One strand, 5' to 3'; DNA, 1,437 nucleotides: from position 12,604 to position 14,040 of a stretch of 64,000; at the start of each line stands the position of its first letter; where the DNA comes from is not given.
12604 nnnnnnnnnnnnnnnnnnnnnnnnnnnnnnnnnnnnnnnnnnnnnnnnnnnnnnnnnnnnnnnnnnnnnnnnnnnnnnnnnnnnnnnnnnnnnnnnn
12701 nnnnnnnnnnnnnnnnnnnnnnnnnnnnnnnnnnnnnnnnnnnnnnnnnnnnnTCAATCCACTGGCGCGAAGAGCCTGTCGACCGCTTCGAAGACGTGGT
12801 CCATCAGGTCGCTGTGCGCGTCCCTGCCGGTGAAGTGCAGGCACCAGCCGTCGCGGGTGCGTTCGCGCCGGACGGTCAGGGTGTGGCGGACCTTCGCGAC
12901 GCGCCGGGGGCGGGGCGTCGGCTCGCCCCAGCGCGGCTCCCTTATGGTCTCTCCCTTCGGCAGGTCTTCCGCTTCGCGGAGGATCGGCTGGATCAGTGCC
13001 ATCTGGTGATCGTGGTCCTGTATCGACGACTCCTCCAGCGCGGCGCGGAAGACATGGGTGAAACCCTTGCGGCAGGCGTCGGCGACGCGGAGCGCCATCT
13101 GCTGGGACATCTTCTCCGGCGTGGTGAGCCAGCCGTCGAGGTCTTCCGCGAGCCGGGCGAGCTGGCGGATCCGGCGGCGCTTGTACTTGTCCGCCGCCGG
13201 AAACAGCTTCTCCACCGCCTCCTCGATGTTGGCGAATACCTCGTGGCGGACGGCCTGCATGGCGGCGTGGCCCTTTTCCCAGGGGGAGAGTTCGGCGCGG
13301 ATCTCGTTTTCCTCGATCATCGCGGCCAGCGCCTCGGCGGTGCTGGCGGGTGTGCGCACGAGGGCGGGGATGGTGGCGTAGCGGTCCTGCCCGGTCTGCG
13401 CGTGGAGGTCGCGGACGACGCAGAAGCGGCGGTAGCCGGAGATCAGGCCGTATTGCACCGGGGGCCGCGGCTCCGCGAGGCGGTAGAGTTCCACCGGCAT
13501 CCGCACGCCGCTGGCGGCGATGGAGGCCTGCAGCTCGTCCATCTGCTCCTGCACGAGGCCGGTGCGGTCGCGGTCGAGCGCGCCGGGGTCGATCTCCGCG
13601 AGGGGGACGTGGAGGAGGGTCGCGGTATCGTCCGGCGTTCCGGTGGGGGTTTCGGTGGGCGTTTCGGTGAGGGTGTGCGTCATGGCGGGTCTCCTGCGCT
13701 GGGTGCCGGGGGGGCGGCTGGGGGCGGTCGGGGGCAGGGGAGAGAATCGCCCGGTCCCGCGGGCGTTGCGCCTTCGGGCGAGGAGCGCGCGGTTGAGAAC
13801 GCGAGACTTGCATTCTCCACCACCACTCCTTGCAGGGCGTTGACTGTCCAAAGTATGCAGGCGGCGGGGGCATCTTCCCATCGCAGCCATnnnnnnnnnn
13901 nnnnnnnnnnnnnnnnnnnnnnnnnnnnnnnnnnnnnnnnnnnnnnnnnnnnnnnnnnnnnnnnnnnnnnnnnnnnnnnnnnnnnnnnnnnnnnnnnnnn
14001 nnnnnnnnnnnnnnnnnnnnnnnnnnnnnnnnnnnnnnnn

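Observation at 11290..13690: Lower-GC single-gene islet encoding a KilA-N-domain protein (BstA-like architecture) beside a ParB/Srx-fold gene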

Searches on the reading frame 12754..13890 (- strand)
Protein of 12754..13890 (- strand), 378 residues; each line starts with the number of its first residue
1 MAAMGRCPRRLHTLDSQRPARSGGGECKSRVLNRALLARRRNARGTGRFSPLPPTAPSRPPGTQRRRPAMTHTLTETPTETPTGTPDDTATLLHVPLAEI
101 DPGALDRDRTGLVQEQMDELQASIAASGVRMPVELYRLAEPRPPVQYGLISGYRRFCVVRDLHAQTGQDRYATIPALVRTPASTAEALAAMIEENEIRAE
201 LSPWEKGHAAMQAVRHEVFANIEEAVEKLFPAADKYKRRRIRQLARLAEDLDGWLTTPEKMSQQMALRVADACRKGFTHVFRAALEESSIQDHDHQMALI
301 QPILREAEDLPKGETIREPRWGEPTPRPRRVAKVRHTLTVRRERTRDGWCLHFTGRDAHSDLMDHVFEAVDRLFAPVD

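Call 4: search_protein_families(library=pfam, proteins=[window:12754-13890:-], max_evalue=0.1)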
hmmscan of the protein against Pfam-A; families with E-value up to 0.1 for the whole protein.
window:12754-13890:- (378 aa): 1 family
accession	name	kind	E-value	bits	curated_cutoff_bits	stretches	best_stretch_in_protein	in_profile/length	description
PF02195.25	ParB_N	-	2.2e-06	28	26.3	1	93-194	4-93/95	ParB N-terminal domain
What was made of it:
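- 12754..13683 (-): Orphan ParB-like gene, 309 aa from MTHTL (context, not part of the BstA unit). ParB_N 2.2e-6 (call 4).
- On ParB/RepB partition proteins (the neighbour at 12754-13683): PF02195 at 28 bits, cut-off 26.3 (call 4).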

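Call 5: search_protein_families(library=padloc, proteins=[window:12754-13890:-], max_evalue=1)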
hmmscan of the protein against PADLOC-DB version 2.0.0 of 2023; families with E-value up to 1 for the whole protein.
window:12754-13890:- (378 aa): 0 families

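Call 6: search_protein_families(library=phrogs, proteins=[window:12754-13890:-], max_evalue=0.01)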
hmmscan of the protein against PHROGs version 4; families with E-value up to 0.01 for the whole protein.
window:12754-13890:- (378 aa): 4 families
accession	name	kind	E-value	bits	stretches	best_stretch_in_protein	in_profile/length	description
phrog_4715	-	DNA, RNA and nucleotide metabolism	8.7e-15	55.1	1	94-240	149-273/630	ParB-like partition protein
phrog_3264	-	DNA, RNA and nucleotide metabolism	2.1e-11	45.1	1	87-212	44-155/337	ParB-like partition protein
phrog_1033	-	DNA, RNA and nucleotide metabolism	1.4e-06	29.3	1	91-213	32-148/334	ParB-like partition protein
phrog_6218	-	DNA, RNA and nucleotide metabolism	3.6e-05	24.1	1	116-210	26-111/506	ParB-like partition protein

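Call 7: search_protein_families(library=ncbifam, proteins=[window:12754-13890:-], max_evalue=0.1)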
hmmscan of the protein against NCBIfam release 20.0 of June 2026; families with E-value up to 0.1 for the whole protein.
window:12754-13890:- (378 aa): 5 families
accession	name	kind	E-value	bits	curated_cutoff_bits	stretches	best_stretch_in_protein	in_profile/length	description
TIGR03734.1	PRTRC_parB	hypoth_equivalog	8.2e-12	44.4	278.6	1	112-214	12-106/555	PRTRC system ParB family protein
TIGR00180.1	parB_part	domain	3.8e-10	39.8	58.45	1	96-227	9-128/186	ParB/RepB/Spo0J family partition protein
TIGR03764.1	ICE_PFGI_1_parB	hypoth_equivalog_domain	2.6e-06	27.3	143.75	1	114-213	30-127/260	ParB family protein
TIGR04285.1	nucleoid_noc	exception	2.6e-06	27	315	1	94-214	4-110/255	nucleoid occlusion protein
TIGR03454.1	partition_RepB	equivalog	0.0001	21.8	201.5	1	95-211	67-171/325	plasmid partitioning protein RepB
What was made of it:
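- On ParB/RepB partition proteins (the neighbour at 12754-13683): TIGR00180 and PRTRC ParB match below their cut-offs (call 7).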

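Call 47: find_homologous_proteins(query=window:12754-13683:-, max_evalue=0.001)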
Query window:12754-13683:- (309 aa): 199 proteins with E <= 0.001 among 8000 candidates; the best 120 are listed.
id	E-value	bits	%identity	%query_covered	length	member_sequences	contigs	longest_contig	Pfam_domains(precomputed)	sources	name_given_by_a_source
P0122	2.3e-203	692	100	100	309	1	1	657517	PF02195.27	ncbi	-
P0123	1.1e-101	358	60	95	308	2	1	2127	PF02195.27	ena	-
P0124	4.1e-98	346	57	93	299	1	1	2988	PF02195.27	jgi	jgi:ParB family chromosome partitioning protein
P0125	5.7e-97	342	60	92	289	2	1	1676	PF02195.27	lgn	-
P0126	9.6e-94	332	57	92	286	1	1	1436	PF02195.27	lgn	-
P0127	8.3e-93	329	56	95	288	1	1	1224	PF02195.27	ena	-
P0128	1.1e-92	328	56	92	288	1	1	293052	PF02195.27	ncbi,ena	-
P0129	1.1e-92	328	56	94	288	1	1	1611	PF02195.27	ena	-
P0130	1.3e-92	328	57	95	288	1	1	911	PF02195.27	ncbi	-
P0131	1.8e-92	328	60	86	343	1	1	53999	PF02195.27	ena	-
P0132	9.0e-92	325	56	94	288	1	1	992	PF02195.27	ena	-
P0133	2.9e-91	324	56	95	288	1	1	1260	PF02195.27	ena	-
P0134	6.4e-91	323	55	94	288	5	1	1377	PF02195.27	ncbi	-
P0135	5.5e-90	320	54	94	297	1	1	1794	PF02195.27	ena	-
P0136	9.3e-90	319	55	94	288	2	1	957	PF02195.27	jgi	jgi:ParB family chromosome partitioning protein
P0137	2.6e-88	314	55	95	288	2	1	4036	PF02195.27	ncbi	-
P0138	3.3e-88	314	53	94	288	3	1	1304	PF02195.27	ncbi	-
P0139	7.0e-88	313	55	95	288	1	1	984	PF02195.27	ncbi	-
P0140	9.8e-88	312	52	94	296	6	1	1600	PF02195.27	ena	-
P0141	1.0e-87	312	55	94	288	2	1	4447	PF02195.27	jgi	jgi:ParB family chromosome partitioning protein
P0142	2.4e-87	311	55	94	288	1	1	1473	PF02195.27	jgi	jgi:ParB family chromosome partitioning protein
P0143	3.2e-87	310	54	94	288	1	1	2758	PF02195.27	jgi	-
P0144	4.3e-87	310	55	93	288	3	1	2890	PF02195.27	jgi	jgi:ParB family chromosome partitioning protein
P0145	1.6e-86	308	52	91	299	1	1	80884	PF02195.27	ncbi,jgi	-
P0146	3.1e-86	307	54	94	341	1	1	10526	PF02195.27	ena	-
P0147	3.3e-86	307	52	94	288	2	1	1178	PF02195.27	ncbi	-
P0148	4.8e-86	307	51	95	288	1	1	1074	PF02195.27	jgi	jgi:ParB family chromosome partitioning protein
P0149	5.3e-86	306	52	93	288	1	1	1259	PF02195.27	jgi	jgi:ParB family chromosome partitioning protein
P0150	8.3e-86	306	54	95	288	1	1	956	PF02195.27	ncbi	-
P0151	1.3e-85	305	53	95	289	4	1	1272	PF02195.27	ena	-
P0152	2.9e-85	304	53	95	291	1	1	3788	PF02195.27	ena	-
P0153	2.9e-85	304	52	95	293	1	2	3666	PF02195.27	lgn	-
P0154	3.3e-85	304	52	95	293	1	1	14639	PF02195.27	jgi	jgi:ParB family chromosome partitioning protein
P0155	1.0e-84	302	53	94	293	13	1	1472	PF02195.27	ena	-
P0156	1.1e-84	302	51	97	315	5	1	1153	PF02195.27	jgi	-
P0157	1.4e-84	302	54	91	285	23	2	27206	PF02195.27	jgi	-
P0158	3.7e-84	300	52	97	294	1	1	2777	PF02195.27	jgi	-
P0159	6.3e-84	300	52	91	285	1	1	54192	PF02195.27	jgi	jgi:ParB family chromosome partitioning protein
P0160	7.2e-84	299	53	92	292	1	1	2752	PF02195.27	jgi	jgi:ParB family chromosome partitioning protein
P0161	7.7e-84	299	54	91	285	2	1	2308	PF02195.27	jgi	jgi:ParB family chromosome partitioning protein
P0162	1.1e-83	299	55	91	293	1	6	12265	PF02195.27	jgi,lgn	jgi:ParB family chromosome partitioning protein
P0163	1.6e-83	298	53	92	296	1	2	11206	PF02195.27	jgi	jgi:ParB family chromosome partitioning protein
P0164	2.8e-83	298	53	91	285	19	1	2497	PF02195.27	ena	-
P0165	2.9e-83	298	52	91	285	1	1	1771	PF02195.27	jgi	jgi:ParB family chromosome partitioning protein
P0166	5.5e-83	297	54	94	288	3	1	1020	PF02195.27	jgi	jgi:ParB family chromosome partitioning protein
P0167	5.9e-83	296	54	91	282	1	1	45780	PF02195.27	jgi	jgi:ParB family chromosome partitioning protein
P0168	6.2e-83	296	51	92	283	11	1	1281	PF02195.27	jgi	jgi:ParB family chromosome partitioning protein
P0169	8.0e-83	296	50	93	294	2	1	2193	PF02195.27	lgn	-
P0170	8.5e-83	296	53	91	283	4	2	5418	PF02195.27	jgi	jgi:ParB family chromosome partitioning protein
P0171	1.5e-82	295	53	91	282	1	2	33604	PF02195.27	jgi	jgi:ParB family chromosome partitioning protein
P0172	1.6e-82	295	51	92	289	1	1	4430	PF02195.27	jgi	jgi:ParB family transcriptional regulator, chromosome partitioning protein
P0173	1.9e-82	295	54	91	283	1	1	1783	PF02195.27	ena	-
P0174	2.2e-82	295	53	91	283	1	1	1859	PF02195.27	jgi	jgi:ParB family chromosome partitioning protein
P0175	4.1e-82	294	50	93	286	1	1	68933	PF02195.27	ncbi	-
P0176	5.2e-82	293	50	92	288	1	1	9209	PF02195.27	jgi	jgi:ParB family transcriptional regulator, chromosome partitioning protein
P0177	8.4e-82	293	55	91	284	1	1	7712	PF02195.27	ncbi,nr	ncbi:MAG: ParB/RepB/Spo0J family partition protein, partial [Thermohalobaculum sp.]|nr:ParB/RepB/Spo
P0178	9.9e-82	292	50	95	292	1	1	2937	PF02195.27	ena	-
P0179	3.2e-81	291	55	91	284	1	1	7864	PF02195.27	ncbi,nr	ncbi:MAG TPA: ParB/RepB/Spo0J family partition protein [Thermohalobaculum sp.]|nr:ParB/RepB/Spo0J fa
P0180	3.8e-81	291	53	91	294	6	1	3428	PF02195.27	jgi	jgi:ParB family chromosome partitioning protein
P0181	4.8e-81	290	53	91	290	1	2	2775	PF02195.27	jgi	jgi:ParB family chromosome partitioning protein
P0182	8.4e-81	289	54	91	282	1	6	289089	PF02195.27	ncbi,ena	-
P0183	8.0e-80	286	50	93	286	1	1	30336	PF02195.27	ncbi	-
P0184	1.2e-79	286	51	93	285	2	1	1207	PF02195.27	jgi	jgi:ParB family chromosome partitioning protein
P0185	1.3e-79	285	50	91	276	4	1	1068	PF02195.27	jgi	jgi:ParB family chromosome partitioning protein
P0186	2.0e-79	285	50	91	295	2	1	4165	PF02195.27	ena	-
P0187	2.0e-79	285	52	94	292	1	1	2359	PF02195.27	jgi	jgi:ParB family chromosome partitioning protein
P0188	2.1e-79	285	49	95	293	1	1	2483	PF02195.27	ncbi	-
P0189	7.6e-79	283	52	93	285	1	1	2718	PF02195.27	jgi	jgi:ParB family transcriptional regulator, chromosome partitioning protein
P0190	8.0e-79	283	51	91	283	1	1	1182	PF02195.27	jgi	jgi:ParB family chromosome partitioning protein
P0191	1.1e-78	282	51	91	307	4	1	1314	PF02195.27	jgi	jgi:ParB family chromosome partitioning protein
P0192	1.9e-78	282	51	91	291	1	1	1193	PF02195.27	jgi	jgi:ParB family transcriptional regulator, chromosome partitioning protein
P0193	3.1e-78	281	51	92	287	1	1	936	PF02195.27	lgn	-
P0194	4.9e-78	280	51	91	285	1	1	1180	PF02195.27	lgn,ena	-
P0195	9.0e-78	279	50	91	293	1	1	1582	PF02195.27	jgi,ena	-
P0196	1.7e-77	279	52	91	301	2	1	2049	PF02195.27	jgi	jgi:ParB family chromosome partitioning protein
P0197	2.4e-77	278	49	93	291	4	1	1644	PF02195.27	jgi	jgi:ParB family chromosome partitioning protein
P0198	1.1e-76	276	49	91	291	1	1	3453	PF02195.27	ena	-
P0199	2.5e-76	275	49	94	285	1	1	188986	PF02195.27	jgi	jgi:ParB family chromosome partitioning protein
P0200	3.4e-76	274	48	93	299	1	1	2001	PF02195.27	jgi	jgi:ParB family transcriptional regulator, chromosome partitioning protein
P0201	4.4e-76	274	50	91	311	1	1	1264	PF02195.27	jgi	jgi:ParB family chromosome partitioning protein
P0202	5.2e-76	274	50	92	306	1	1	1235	PF02195.27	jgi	jgi:ParB family chromosome partitioning protein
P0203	1.0e-75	273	49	91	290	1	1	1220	PF02195.27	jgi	jgi:ParB family transcriptional regulator, chromosome partitioning protein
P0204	1.2e-75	273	50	91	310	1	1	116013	PF02195.27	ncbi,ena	-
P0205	9.6e-75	270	50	93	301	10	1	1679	PF02195.27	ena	-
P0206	9.7e-75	270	49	91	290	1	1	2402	PF02195.27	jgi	jgi:ParB family chromosome partitioning protein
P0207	1.4e-74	269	50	91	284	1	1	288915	PF02195.27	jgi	jgi:ParB family chromosome partitioning protein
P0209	3.6e-74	268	49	92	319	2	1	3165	PF02195.27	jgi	jgi:ParB family chromosome partitioning protein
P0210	3.6e-74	268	50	93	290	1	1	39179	PF02195.27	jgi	jgi:ParB family chromosome partitioning protein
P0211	5.6e-74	267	51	93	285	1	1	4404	PF02195.27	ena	-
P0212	6.1e-74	267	48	93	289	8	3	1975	PF02195.27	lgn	-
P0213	1.6e-73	266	48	92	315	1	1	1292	PF02195.27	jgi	jgi:ParB family chromosome partitioning protein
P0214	2.3e-72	262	50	91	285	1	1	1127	PF02195.27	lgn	-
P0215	2.6e-72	262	48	93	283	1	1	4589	PF02195.27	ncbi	-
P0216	2.6e-71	258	48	93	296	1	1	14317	PF02195.27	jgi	-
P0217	1.1e-70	256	49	91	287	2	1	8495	PF02195.27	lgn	-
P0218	6.3e-70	254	49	91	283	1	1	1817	PF02195.27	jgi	jgi:ParB family chromosome partitioning protein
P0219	1.6e-69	252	48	92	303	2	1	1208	PF02195.27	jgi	jgi:ParB family transcriptional regulator, chromosome partitioning protein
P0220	3.5e-69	251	47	94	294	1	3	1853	PF02195.27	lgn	-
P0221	1.2e-68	249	48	94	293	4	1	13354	PF02195.27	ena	-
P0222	1.6e-68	249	45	94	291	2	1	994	PF02195.27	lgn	-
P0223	5.8e-68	247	48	92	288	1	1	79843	PF02195.27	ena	-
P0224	2.5e-67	245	45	91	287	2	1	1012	PF02195.27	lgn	-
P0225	3.3e-67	245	56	73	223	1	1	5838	PF02195.27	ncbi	ncbi:MAG: ParB/RepB/Spo0J family partition protein, partial [Thermohalobaculum sp.]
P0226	4.3e-67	244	47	93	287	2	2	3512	PF02195.27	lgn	-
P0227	1.5e-66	243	46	91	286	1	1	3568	PF02195.27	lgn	-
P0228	2.8e-66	242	46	93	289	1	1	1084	PF02195.27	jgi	jgi:ParB family chromosome partitioning protein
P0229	2.9e-66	242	47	92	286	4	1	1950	PF02195.27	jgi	jgi:ParB family transcriptional regulator, chromosome partitioning protein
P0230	5.3e-66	241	46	91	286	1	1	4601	PF02195.27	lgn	-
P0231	1.2e-65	240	46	93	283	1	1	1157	PF02195.27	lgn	-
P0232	1.8e-65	239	46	91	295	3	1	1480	PF02195.27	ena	-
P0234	4.5e-65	238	48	92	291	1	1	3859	PF02195.27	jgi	jgi:ParB family chromosome partitioning protein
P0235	4.6e-65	238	44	93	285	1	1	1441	PF02195.27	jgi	jgi:ParB family chromosome partitioning protein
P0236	5.1e-65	238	42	91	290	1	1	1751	PF02195.27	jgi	jgi:ParB family chromosome partitioning protein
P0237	8.2e-65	237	44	91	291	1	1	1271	PF02195.27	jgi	jgi:ParB family chromosome partitioning protein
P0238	1.5e-64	236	44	91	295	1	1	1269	PF02195.27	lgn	-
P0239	2.2e-64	236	55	70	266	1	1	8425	PF02195.27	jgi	jgi:ParB family chromosome partitioning protein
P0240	3.3e-64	235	47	91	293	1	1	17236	PF02195.27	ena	-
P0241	4.5e-64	234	48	92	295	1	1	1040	PF02195.27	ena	-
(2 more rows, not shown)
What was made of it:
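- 12754..13683 (-): Homologs at 45-60% identity occur in marine Rhodobacterales, including Thermohalobaculum (call 47).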

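Call 48: find_encoding_contigs(protein=P0128, flank=7000, max_places=2)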
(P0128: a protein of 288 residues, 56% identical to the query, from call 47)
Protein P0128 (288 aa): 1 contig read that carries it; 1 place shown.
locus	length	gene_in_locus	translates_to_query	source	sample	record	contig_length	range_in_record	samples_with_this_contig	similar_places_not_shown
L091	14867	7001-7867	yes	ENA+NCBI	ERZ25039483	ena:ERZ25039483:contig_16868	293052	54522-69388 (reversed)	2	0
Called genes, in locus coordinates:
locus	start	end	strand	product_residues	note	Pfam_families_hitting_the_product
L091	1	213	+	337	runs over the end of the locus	PF00270:DEAD (weak)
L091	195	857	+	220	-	PF00271:Helicase_C (faint), PF18074:PriA_C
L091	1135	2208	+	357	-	-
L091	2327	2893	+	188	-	PF06718:DUF1203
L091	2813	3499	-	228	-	-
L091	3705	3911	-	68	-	PF01165:Ribosomal_S21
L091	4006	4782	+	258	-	PF08511:COQ9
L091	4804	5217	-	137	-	PF04940:BLUF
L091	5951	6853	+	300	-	PF14355:Abi_C (weak)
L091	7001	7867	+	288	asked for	PF02195:ParB_N (weak)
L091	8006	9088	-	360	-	PF22660:RS_preATP-grasp-like, PF02222:ATP-grasp, PF17769:PurK_C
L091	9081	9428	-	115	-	PF00731:AIRC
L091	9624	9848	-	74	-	PF04325:DUF465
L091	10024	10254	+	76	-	-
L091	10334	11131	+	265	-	PF00106:adh_short, PF08659:KR, PF13561:adh_short_C2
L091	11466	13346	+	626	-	PF01541:GIY-YIG (weak), PF27096:UvrC_M, PF02151:UVR, PF22920:UvrC_RNaseH, PF08459:UvrC_RNaseH_dom, PF00633:HHH (faint), PF12826:HHH_2 (weak), PF14520:HHH_5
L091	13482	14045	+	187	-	PF01066:CDP-OH_P_transf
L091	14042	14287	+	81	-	PF02597:ThiS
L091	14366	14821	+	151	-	PF02391:MoaE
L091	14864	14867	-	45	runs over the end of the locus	-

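Call 49: find_encoding_contigs(protein=P0182, flank=7000, max_places=2)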
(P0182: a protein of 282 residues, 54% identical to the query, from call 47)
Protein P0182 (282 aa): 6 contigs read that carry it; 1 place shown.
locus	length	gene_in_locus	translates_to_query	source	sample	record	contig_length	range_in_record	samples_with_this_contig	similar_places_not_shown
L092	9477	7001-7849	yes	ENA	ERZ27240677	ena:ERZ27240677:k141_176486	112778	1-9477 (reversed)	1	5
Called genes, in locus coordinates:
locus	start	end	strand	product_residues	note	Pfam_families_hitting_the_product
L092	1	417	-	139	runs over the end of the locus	PF11367:Tail_completion_gp17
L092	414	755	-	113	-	PF05521:Phage_HCP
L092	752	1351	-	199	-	PF05135:Phage_connect_1 (faint)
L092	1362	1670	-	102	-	PF23148:Gp77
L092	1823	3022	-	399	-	PF05065:Phage_capsid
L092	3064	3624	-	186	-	PF04586:Peptidase_S78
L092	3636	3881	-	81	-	-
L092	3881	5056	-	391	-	PF04860:Phage_portal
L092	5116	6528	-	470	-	PF03237:Terminase_6N, PF17289:Terminase_6C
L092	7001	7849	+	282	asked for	PF02195:ParB_N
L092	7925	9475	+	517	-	?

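Call 87: find_related_loci(query=A7, collection=metagenome_contigs, flank=6000)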
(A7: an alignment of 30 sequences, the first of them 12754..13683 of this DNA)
Query A7 (309 aa) in metagenome_contigs; peptide patterns used: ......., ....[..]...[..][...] (x = any residue, [..] = any of these).
600 stretches matched a pattern (row limit reached: there are more); 371 encode a relative of the query (tblastn E <= 1e-3); the best 80 are kept; 80 distinct loci.
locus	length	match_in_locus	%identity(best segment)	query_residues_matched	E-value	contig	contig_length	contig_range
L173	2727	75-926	53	13-305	1e-94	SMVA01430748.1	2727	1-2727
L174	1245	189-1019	54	26-307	4e-99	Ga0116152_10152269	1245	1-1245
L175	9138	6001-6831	53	26-307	3e-90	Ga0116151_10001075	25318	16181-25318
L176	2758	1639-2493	54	17-306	6e-92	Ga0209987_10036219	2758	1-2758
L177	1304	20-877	53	17-307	4e-96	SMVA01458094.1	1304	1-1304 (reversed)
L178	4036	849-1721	54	7-307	2e-89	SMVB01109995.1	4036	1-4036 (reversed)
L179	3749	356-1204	55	16-307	6e-88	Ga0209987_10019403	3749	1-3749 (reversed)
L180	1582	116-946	50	26-307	1e-85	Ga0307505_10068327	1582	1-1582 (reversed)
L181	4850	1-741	52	56-307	7e-79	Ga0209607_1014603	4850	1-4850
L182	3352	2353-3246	50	9-307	2e-79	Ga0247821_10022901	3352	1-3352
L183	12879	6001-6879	48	11-307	2e-76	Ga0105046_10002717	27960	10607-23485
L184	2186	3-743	53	61-308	1e-78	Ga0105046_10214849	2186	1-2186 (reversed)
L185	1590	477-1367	46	6-307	4e-75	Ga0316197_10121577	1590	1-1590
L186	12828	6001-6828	48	26-304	2e-70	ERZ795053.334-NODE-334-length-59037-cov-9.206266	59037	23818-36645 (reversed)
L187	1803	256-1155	43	4-306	5e-69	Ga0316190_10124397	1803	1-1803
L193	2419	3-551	55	120-307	6e-57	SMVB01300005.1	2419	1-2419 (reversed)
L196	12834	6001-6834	38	26-302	1e-55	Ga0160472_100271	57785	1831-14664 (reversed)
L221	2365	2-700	51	109-307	2e-47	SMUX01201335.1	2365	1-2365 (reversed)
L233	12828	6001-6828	34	22-295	1e-43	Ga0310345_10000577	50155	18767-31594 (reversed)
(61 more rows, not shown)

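Call 91: search_protein_families(library=pfam, proteins=[L091:5951-6853:+, L092:7925-9475:+], max_evalue=0.1)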
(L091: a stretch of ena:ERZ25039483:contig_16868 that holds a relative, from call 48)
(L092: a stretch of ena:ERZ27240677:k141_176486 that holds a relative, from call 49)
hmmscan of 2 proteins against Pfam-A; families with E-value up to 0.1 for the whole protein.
L091:5951-6853:+ (300 aa): 1 family
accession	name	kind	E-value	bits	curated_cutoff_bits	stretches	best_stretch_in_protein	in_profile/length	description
PF14355.11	Abi_C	-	4.9e-08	33.4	24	1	232-289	20-80/83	Abortive infection C-terminus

L092:7925-9475:+ (517 aa): 6 families
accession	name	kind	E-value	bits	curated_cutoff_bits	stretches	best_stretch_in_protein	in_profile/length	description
PF13304.12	AAA_21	-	5.1e-19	69.9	27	1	26-380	2-303/304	AAA domain, putative AbiEii toxin, Type IV TA system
PF13175.12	AAA_15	-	1.8e-16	61.2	32.1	1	1-379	1-373/374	AAA ATPase domain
PF13476.12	AAA_23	-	8.4e-09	36.8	27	1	6-145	2-146/201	AAA domain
PF02463.25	SMC_N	-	1.8e-08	34.5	40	1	3-356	2-181/220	RecF/RecN/SMC N terminal domain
PF00005.33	ABC_tran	-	8.2e-06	26.9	25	1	25-138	13-116/137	ABC transporter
PF13555.12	AAA_29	-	0.0012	19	27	1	22-43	19-42/61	P-loop containing region of AAA domain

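Call 92: search_protein_families(library=padloc, proteins=[L091:5951-6853:+, L092:7925-9475:+], max_evalue=0.01)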
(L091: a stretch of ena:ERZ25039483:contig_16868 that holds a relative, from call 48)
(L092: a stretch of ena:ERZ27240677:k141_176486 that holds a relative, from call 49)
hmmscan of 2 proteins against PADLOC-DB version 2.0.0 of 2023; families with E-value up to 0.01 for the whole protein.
L091:5951-6853:+ (300 aa): 0 families

L092:7925-9475:+ (517 aa): 129 families (the best 25 are shown)
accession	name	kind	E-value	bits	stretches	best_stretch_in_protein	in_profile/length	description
PDLC02981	AriAB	-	9.1e-152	505.2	1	1-475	1-472/694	-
PDLC00289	PtuA1|PtuA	-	2.2e-23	81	2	304-382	219-294/404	AAA ATPase domain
PDLC02980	AriA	-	4.5e-22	77.4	1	26-380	2-303/304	-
PDLC02979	AriA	-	9.8e-20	69.7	1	1-379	1-372/373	-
PDLC04176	HEC-01A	-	2.3e-18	64.7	2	1-146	1-147/371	-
PDLC04180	HEC-01A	-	1.7e-15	55.1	2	326-384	268-326/382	-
PDLC02915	ATPase-Toprim_I-B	-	5.7e-14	49.8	2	1-44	1-43/623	-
PDLC03878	NsnB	-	7e-14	50.3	1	3-381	2-282/345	-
PDLC04182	HEC-01A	-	2.7e-13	47.7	2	2-139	3-145/406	-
PDLC04135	mad3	-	1.9e-12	45.4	1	2-382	1-329/374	mads_3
PDLC00271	PtuA1|PtuA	-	2.1e-12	45.3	1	1-354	1-299/421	AAA ATPase domain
PDLC00083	GajA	-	2.4e-12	44.1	2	1-98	1-94/639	AAA ATPase domain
PDLC00293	PtuA1|PtuA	-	2.7e-11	41.2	2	309-376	312-382/527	AAA ATPase domain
PDLC02335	AbiLi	-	2.9e-11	41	1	4-381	51-242/326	AbiLi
PDLC00278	PtuA1|PtuA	-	6e-11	40.3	1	1-153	1-136/436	AAA ATPase domain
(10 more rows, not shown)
